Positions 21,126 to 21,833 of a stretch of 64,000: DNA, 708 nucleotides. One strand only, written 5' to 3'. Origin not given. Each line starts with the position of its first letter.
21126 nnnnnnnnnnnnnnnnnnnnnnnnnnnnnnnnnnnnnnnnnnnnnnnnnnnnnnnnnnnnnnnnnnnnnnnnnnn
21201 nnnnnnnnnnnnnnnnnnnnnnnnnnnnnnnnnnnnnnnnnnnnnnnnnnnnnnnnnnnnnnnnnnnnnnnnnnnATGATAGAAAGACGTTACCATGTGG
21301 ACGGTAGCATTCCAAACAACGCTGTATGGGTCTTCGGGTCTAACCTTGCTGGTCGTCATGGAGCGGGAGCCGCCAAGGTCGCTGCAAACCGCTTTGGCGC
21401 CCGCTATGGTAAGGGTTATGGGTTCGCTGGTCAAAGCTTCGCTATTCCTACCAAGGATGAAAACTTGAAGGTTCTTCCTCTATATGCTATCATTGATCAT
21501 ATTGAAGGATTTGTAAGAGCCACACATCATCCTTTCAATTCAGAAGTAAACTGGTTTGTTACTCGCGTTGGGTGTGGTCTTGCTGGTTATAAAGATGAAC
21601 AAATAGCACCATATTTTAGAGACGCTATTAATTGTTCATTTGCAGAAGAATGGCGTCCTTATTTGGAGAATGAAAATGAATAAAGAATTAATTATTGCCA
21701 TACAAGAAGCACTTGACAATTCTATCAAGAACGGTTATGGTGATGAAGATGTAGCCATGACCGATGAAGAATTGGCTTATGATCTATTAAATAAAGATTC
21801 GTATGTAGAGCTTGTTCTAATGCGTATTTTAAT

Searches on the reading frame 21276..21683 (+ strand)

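Call 64: search_protein_families(library=phrogs, proteins=[window:21276-21683:+], max_evalue=0.001)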
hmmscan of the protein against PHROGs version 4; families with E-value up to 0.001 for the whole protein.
window:21276-21683:+ (135 aa): 1 family
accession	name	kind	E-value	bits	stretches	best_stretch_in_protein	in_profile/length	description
phrog_2072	-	unknown function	1.4e-41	142.6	1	5-133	9-136/143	-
